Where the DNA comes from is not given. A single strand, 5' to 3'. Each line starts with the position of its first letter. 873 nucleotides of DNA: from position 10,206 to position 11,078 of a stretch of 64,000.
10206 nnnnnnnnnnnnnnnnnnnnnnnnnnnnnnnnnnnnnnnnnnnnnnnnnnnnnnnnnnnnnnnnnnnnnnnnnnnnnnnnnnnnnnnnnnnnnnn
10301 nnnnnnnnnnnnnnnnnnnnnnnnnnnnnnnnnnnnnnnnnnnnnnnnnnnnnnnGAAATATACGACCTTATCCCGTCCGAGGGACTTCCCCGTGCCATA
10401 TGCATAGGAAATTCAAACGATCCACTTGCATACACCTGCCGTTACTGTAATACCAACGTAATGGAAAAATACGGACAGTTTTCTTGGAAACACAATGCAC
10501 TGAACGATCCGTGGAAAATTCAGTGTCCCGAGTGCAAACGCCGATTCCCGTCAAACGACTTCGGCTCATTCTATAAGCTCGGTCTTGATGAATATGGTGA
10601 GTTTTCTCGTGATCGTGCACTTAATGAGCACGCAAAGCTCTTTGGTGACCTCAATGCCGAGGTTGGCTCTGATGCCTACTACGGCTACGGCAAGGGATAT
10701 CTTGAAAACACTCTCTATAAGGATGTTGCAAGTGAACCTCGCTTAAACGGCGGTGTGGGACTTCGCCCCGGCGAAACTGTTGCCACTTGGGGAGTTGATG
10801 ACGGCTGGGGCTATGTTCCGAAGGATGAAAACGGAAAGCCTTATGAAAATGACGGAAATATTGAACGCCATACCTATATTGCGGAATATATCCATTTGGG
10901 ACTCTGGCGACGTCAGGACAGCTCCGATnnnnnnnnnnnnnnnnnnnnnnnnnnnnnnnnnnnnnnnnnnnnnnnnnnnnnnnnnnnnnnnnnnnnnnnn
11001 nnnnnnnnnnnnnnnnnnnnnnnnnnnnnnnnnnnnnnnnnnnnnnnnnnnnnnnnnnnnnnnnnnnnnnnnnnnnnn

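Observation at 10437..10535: Conserved Cys4 zinc-ribbon-like insert inside an extracellular lyase core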

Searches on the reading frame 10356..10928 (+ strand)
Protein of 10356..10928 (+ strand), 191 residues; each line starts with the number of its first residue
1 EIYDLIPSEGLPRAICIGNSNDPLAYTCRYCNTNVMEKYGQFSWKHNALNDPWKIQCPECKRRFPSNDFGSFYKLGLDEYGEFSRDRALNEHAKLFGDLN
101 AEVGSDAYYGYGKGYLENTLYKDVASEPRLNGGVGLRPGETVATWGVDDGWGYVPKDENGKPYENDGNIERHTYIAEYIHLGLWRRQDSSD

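Call 61: predict_structure(alignment_id=A3)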
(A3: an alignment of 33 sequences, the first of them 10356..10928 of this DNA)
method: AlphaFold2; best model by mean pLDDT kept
length: 191 residues; sequences in the alignment: 33
mean_pLDDT: 92.5   pTM: 0.88
mean pLDDT of the five models: 92.5, 92.1, 92.0, 90.0, 86.9
residues with pLDDT >= 90: 156; 70-90: 27; 50-70: 5; < 50: 3
segments of 3 or more residues with pLDDT < 50: 189-191
pLDDT, mean of each block of 10 residues (from residue 1): 78 91 93 96 91 96 98 96 96 98 97 98 96 95 98 95 91 95 65 32
secondary structure, 60 per line:
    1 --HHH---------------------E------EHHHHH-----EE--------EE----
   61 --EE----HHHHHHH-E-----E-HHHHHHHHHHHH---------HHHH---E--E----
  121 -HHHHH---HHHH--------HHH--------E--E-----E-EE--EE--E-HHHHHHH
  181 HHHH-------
elements in order: H35-39 H69-75 H85-96 H106-109 H122-126 H130-133 H174-184

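Call 63: fold_search(model_id=the predicted structure, library=pdb)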
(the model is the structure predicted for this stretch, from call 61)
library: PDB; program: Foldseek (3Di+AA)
matches with E <= 10: 14; with E <= 0.001: 0
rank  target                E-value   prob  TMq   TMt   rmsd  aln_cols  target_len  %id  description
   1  4v5z_Bz               3.9e+00  0.08  0.13  0.31   2.3        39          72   20  Structure of a mammalian 80S ribosome obtained by docking homology models of the RNA and proteins into an 8.7 A cryo- (released 2014-07-09)
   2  8p8u_LI               4.2e+00  0.01  0.16  0.13  15.5       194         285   17  Yeast 60S ribosomal subunit (released 2024-06-12)
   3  8pfr_LI               5.1e+00  0.01  0.17  0.13  14.9       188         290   17  Mouse RPL39L integrated into the yeast 60S ribosomal subunit (released 2024-06-26)
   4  7el1_A                5.8e+00  0.00  0.11  0.04  18.9       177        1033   12  Structure of a protein from bacteria (released 2021-07-28)
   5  2mab_MODEL_1_A        6.2e+00  0.01  0.12  0.19  11.5        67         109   13  Untangling the Solution Structure of C-Terminal Domain of Aciniform Spidroin (released 2014-03-05)
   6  7vma_A                6.2e+00  0.01  0.13  0.06  13.1       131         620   13  The X-ray crystallographic structure of amylo-alpha-1,6-glucosidase from Thermococcus gammatolerans STB12 (released 2022-10-12)
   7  3txa                  7.0e+00  0.01  0.10  0.05  15.0       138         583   16  Structural Analysis of Adhesive Tip pilin, GBS104 from Group B Streptococcus agalactiae (released 2013-03-27)
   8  8eug_D                7.0e+00  0.00  0.14  0.11  14.2       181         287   15  Ytm1 associated nascent 60S ribosome State 3 (released 2022-11-30)
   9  3sd9_A                7.5e+00  0.01  0.08  0.07   8.3        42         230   17  Crystal structure of serratia fonticola SFH-I: Source of the nucleophile in the catalytic mechanism of mono-zinc metal (released 2011-07-13)
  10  7bj9_A                7.5e+00  0.01  0.08  0.07   8.3        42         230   17  Structure of Sfh-I with 2-Mercaptomethyl-thiazolidine L-anti-1a (released 2021-08-25)
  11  7vmv_D                7.5e+00  0.01  0.07  0.09   8.7        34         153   18  Crystal structure of Dengue NS2B-NS3 Protease after secondary cleavage (released 2022-07-06)
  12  8ih4_A                8.5e+00  0.00  0.07  0.07  10.3        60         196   12  Crystal Structure of Intracellular B30.2 Domain of BTN2A2 Mutant (released 2023-09-13)
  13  7am4                  8.5e+00  0.00  0.11  0.08  13.5       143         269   10  Crystal structure of Peptiligase mutant - L217H/M222P (released 2021-02-17)
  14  4v7o_AB               9.7e+00  0.04  0.11  0.11   3.4        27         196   22  Proteasome Activator Complex (released 2014-07-09)

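Call 67: search_protein_families(library=pfam, proteins=[window:10356-10928:+], max_evalue=10)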
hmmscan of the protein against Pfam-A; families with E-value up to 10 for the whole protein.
window:10356-10928:+ (191 aa): 9 families
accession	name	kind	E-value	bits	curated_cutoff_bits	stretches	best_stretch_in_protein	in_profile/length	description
PF18439.7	zf_UBZ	-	0.062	13.4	25.6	1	55-69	3-17/32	Ubiquitin-Binding Zinc Finger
PF25164.1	CoiA_N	-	0.073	13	26.3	1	25-46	17-38/50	Competence protein CoiA, N-terminal domain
PF02748.20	PyrI_C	-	0.13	12.6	23.4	1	19-37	27-45/48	Aspartate carbamoyltransferase regulatory chain, metal binding domain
PF12773.13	DZR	-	0.15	12.7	27.3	1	19-67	6-37/45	Double zinc ribbon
PF13894.12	zf-C2H2_4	-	0.25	12.6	27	1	56-67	2-13/24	C2H2-type zinc finger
PF01428.23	zf-AN1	-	0.35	11.5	27.9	0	20-34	8-22/40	AN1-like Zinc finger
PF13248.11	Zn_ribbon_3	-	0.58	10.2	27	0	54-64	2-11/26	zinc-ribbon domain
PF00096.32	zf-C2H2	-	0.73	10.9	25.2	1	56-67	2-13/23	Zinc finger, C2H2 type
PF05180.17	zf-DNL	-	0.84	10.1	27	1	24-63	2-37/64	DNL zinc finger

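Call 69: find_homologous_proteins(query=window:10356-10928:+, max_evalue=0.01)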
Query window:10356-10928:+ (191 aa): 7 proteins with E <= 0.01 among 31 candidates.
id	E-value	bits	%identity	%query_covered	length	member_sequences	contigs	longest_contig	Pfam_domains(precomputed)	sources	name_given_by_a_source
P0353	7.7e-41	158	44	96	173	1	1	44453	-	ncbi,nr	ncbi:MAG TPA: hypothetical protein DDZ89_19850, partial [Clostridiales bacterium]|nr:hypothetical pr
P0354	1.5e-39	154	48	96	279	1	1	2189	-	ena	-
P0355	4.1e-39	153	46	85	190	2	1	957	-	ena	-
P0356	4.8e-32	130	42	97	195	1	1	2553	-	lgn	-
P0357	2.6e-24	104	39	84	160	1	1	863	-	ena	-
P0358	5.6e-24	103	41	81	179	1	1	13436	-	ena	-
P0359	1.0e-13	70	39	74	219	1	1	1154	PF02633.20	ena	-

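Call 80: fold_search(model_id=the predicted structure, library=viral)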
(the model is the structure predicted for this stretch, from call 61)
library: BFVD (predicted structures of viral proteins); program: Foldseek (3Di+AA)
matches with E <= 10: 139; with E <= 0.001: 0
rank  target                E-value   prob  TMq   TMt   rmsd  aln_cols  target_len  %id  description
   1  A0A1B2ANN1            1.0e+00  0.14  0.14  0.38   3.1        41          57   22  (no name in the UniProt tables at hand)
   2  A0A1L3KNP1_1          1.1e+00  0.04  0.12  0.03  16.0       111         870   14  (no name in the UniProt tables at hand)
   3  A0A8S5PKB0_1          1.1e+00  0.04  0.15  0.05  15.0       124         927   14  Nuclear pore complex protein [Siphoviridae sp. ctL0q1]
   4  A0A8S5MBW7            1.4e+00  0.04  0.13  0.09  10.5        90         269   13  PriA DNA helicase Cys-rich region (CRR) domain [Myoviridae sp. ctj9o3]
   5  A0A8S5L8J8            1.5e+00  0.02  0.14  0.11  16.7       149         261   13  Transcription initiation factor IIE, alpha finger [Siphoviridae sp. ctjfQ5]
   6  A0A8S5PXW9            1.6e+00  0.02  0.16  0.07  25.7       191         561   12  Endonuclease-like protein [Myoviridae sp. ctgsk7]
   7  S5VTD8                1.7e+00  0.04  0.13  0.09   7.4        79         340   15  (no name in the UniProt tables at hand)
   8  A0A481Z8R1            1.8e+00  0.08  0.13  0.07   4.6        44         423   32  Uncharacterized protein [Pithovirus LCPAC304]
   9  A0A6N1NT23            1.8e+00  0.08  0.14  0.35   4.0        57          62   16  Putative orfan [Tupanvirus soda lake]
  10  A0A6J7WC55            2.0e+00  0.06  0.14  0.22   8.6        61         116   21  Uncharacterized protein [uncultured Caudovirales phage]
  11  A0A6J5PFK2            2.2e+00  0.16  0.13  0.05   2.6        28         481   11  Uncharacterized protein [uncultured Caudovirales phage]
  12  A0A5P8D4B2            2.2e+00  0.09  0.15  0.22   3.6        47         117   19  (no name in the UniProt tables at hand)
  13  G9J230                2.3e+00  0.09  0.14  0.36   3.0        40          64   18  Uncharacterized protein [Bacillus phage BCP78]
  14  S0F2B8                2.3e+00  0.06  0.14  0.46  10.4        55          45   13  Uncharacterized protein [Stenotrophomonas phage SMA7]
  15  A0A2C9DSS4            2.5e+00  0.08  0.14  0.17   5.0        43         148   14  Zinc finger-like protein [Western grey kangaroopox virus]
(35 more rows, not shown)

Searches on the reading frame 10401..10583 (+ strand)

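Call 67: search_protein_families(library=pfam, proteins=[window:10401-10583:+], max_evalue=10)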
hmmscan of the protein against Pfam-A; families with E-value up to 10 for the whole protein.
window:10401-10583:+ (61 aa): 18 families
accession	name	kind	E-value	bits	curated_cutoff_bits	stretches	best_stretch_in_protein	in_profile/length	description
PF25164.1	CoiA_N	-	0.0028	17.6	26.3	1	10-31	17-38/50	Competence protein CoiA, N-terminal domain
PF18439.7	zf_UBZ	-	0.0034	17.5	25.6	1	40-54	3-17/32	Ubiquitin-Binding Zinc Finger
PF12773.13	DZR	-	0.0098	16.5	27.3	1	4-52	6-37/45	Double zinc ribbon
PF17283.8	Zn_ribbon_SprT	-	0.013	16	28.1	2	7-17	21-31/38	SprT-like zinc ribbon domain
PF02748.20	PyrI_C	-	0.02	15.2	23.4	1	5-22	28-45/48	Aspartate carbamoyltransferase regulatory chain, metal binding domain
PF01428.23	zf-AN1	-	0.022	15.3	27.9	2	5-19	8-22/40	AN1-like Zinc finger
PF13894.12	zf-C2H2_4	-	0.023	15.9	27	1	41-52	2-13/24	C2H2-type zinc finger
PF23145.1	Zf_2nd_IFT121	-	0.027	14.6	25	2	40-54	17-31/45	IFT121, second zinc finger domain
PF13248.11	Zn_ribbon_3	-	0.029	14.3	27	2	39-49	2-11/26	zinc-ribbon domain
PF10601.15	zf-LITAF-like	-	0.076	13.6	23.8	1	37-48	3-14/70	LITAF-like zinc ribbon domain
PF00096.32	zf-C2H2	-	0.088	13.8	25.2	1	41-53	2-14/23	Zinc finger, C2H2 type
PF08271.17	Zn_Ribbon_TF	-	0.088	12.8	29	1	41-49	2-10/43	TFIIB zinc-binding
PF04438.22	zf-HIT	-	0.092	13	24.7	1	35-49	10-23/30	HIT zinc finger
PF24292.1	DUF7479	-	0.12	12.9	27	1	11-48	3-39/60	Domain of unknown function (DUF7479)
PF05876.18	GpA_ATPase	-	0.12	12.5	25.6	1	12-47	196-231/247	Phage terminase large subunit gpA, ATPase domain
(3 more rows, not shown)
